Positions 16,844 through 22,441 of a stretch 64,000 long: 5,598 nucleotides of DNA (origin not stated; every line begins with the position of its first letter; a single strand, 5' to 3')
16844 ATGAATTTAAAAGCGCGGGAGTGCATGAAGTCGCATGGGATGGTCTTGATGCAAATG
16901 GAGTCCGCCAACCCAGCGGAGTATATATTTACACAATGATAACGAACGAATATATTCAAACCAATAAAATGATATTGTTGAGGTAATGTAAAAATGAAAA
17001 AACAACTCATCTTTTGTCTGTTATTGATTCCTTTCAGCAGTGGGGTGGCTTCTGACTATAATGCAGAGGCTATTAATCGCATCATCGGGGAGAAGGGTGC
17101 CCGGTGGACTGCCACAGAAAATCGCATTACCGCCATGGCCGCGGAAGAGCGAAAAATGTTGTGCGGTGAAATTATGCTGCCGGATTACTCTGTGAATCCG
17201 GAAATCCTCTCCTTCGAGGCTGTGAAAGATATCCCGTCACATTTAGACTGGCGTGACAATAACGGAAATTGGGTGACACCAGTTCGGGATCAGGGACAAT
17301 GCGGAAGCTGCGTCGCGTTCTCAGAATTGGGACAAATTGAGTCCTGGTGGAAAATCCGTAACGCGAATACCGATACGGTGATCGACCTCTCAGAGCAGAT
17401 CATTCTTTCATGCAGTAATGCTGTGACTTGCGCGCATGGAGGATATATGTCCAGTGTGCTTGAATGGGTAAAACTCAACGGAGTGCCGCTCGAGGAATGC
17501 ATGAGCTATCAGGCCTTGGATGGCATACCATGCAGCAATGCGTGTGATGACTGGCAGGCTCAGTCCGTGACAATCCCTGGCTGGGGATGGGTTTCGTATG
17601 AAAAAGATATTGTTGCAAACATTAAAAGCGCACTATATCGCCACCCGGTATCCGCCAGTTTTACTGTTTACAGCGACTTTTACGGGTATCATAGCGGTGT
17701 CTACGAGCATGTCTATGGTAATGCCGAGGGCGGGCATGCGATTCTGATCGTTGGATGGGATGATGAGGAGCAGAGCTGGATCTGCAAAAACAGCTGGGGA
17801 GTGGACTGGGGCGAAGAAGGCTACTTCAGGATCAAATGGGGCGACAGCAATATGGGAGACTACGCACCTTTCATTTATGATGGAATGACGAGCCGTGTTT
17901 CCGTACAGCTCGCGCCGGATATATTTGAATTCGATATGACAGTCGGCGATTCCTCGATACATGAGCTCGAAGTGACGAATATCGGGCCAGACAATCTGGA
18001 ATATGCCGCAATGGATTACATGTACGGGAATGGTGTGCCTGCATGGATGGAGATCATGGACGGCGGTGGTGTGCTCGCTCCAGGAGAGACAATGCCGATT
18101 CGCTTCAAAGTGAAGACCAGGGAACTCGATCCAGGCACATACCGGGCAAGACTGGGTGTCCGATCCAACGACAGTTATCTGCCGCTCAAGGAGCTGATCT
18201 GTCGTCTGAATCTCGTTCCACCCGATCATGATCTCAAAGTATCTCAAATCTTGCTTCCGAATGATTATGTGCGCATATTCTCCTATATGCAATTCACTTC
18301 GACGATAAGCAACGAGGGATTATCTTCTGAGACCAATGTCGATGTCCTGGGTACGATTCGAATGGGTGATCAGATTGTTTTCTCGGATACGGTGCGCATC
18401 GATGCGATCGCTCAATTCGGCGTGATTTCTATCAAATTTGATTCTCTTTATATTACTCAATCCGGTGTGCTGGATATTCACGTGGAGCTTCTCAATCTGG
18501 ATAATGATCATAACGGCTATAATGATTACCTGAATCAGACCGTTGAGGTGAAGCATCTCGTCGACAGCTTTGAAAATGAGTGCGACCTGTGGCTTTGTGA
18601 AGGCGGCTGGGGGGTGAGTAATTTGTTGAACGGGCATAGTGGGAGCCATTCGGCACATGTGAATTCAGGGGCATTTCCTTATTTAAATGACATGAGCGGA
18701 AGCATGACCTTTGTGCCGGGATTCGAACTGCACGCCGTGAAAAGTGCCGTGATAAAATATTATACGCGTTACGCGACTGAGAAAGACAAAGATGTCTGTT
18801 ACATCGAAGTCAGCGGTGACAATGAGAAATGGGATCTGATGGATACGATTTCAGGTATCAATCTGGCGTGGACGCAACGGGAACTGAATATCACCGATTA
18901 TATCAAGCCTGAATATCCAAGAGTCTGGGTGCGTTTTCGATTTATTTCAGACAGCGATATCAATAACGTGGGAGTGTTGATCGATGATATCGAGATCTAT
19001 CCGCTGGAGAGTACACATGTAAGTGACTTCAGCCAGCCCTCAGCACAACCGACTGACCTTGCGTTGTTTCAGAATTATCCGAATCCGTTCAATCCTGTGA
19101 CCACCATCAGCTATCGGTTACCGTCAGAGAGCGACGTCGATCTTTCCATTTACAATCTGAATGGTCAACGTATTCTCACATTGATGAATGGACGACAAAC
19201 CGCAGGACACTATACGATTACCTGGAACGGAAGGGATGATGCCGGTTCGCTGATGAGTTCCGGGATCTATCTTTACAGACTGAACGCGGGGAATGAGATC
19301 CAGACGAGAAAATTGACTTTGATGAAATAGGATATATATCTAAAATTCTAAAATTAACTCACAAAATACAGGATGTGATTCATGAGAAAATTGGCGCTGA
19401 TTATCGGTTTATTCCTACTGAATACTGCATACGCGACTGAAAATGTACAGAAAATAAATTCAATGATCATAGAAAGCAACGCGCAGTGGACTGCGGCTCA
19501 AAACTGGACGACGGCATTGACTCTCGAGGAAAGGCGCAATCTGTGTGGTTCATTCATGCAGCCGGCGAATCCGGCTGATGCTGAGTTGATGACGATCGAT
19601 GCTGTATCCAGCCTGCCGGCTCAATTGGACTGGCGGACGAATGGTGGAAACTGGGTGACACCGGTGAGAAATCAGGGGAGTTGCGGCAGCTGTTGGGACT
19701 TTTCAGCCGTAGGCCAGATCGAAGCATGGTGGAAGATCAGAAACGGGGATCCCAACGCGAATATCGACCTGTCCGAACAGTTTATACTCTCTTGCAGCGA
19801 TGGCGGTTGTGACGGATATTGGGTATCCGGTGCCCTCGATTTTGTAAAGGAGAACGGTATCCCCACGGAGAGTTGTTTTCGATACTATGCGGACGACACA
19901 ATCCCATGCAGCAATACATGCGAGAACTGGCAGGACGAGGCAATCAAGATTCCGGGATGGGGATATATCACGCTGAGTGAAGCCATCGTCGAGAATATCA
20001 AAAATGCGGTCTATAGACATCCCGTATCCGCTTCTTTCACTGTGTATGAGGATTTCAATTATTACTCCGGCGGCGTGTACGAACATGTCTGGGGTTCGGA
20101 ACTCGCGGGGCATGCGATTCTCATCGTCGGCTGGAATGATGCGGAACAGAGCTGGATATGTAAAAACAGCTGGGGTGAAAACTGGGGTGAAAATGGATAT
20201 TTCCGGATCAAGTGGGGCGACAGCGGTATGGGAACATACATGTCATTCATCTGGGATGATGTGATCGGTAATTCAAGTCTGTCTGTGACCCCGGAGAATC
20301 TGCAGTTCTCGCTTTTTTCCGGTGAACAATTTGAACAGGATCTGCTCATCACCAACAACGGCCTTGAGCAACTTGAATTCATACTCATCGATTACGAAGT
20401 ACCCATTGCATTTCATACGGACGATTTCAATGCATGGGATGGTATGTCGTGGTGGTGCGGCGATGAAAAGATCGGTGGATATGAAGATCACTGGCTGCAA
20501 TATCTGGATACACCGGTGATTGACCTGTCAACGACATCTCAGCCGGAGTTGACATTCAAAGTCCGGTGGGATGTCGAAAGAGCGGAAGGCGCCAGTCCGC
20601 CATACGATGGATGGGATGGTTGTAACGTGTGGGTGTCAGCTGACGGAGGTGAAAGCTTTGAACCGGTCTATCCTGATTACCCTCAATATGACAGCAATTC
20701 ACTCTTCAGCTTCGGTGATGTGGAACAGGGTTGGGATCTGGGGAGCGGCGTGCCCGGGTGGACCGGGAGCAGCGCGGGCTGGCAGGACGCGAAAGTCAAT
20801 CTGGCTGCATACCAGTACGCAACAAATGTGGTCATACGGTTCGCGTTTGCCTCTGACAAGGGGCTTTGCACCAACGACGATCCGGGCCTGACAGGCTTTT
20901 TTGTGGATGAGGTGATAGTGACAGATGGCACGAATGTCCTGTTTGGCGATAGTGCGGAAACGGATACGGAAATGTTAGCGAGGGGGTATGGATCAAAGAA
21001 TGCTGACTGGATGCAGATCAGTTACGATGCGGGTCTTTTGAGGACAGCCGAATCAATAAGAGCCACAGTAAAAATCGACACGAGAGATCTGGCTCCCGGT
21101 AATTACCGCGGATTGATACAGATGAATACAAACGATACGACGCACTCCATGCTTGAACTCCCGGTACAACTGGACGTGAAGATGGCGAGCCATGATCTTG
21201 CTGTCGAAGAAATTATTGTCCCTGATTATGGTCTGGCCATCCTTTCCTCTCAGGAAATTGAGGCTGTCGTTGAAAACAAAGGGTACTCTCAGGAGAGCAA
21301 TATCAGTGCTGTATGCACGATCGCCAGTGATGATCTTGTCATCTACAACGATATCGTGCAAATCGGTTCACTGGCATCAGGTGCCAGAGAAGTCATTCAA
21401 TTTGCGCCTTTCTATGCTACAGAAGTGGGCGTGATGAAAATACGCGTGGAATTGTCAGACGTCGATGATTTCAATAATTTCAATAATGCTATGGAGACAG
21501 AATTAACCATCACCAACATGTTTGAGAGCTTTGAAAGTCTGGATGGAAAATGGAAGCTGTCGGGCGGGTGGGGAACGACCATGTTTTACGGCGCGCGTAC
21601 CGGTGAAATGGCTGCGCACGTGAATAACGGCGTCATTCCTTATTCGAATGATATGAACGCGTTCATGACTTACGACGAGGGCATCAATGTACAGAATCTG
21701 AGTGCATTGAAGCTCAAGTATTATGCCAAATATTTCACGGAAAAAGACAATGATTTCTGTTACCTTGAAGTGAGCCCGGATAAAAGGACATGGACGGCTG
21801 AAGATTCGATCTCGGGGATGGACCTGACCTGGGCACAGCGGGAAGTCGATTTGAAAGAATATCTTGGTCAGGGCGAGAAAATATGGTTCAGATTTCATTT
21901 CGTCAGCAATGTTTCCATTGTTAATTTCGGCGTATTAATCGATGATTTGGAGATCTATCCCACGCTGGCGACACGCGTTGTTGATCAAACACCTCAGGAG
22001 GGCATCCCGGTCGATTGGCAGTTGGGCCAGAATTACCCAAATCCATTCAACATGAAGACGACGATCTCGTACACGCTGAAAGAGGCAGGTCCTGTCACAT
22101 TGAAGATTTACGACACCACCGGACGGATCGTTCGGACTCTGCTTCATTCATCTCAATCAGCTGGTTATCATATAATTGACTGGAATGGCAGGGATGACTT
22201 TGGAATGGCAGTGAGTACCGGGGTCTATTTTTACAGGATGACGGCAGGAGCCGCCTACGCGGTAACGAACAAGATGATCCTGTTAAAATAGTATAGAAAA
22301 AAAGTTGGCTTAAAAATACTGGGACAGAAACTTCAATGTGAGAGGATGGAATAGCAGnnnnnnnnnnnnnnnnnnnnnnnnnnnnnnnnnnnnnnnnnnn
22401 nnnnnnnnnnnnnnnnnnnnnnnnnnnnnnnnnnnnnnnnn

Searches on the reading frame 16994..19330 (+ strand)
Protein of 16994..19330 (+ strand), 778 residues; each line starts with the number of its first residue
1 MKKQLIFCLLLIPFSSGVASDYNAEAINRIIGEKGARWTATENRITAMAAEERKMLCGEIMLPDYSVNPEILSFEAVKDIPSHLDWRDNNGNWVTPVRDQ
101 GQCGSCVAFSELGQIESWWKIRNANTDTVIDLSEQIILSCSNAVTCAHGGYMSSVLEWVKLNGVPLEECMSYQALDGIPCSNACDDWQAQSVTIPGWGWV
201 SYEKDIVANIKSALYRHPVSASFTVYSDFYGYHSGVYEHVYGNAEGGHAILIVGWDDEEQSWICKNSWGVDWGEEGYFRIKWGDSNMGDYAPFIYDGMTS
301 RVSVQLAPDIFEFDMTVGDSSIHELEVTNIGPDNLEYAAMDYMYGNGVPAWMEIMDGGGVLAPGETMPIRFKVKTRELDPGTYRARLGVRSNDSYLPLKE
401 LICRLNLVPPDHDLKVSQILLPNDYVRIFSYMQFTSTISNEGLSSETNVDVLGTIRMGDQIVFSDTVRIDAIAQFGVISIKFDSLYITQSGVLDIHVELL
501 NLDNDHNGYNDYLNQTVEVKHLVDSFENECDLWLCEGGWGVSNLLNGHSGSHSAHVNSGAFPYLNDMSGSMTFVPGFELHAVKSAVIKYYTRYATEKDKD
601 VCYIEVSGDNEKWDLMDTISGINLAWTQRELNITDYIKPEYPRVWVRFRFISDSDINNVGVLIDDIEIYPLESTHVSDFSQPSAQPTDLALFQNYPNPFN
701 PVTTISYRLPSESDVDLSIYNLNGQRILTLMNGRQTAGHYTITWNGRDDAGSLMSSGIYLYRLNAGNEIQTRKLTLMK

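Call 50: search_protein_families(library=pfam, max_evalue=0.00001, proteins=[window:16994-19330:+])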
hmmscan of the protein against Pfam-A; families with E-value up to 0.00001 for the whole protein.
window:16994-19330:+ (778 aa): 3 families
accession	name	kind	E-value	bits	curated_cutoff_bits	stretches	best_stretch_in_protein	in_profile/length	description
PF00112.29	Peptidase_C1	-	1.1e-48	166.7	20.7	1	80-286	1-208/220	Papain family cysteine protease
PF13860.13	FlgD_ig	-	1.9e-10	41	27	1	704-766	13-76/79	FlgD Ig-like domain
PF18962.6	Por_Secre_tail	-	8.6e-08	32.8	27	1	695-774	2-73/75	Secretion system C-terminal sorting domain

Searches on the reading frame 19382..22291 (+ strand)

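Call 50: search_protein_families(library=pfam, max_evalue=0.00001, proteins=[window:19382-22291:+])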
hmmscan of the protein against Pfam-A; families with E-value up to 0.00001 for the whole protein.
window:19382-22291:+ (969 aa): 4 families
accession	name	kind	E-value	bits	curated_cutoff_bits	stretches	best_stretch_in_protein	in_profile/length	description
PF00112.29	Peptidase_C1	-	4.4e-53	181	20.7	1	78-281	1-207/220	Papain family cysteine protease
PF20773.4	InhA-like_MAM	-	5.5e-12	46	26.9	1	376-539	54-189/191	Immune inhibitor A-like, MAM domain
PF13860.13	FlgD_ig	-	3.3e-10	40.2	27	1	892-955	11-75/79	FlgD Ig-like domain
PF18962.6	Por_Secre_tail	-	8.4e-08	32.8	27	1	885-966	2-74/75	Secretion system C-terminal sorting domain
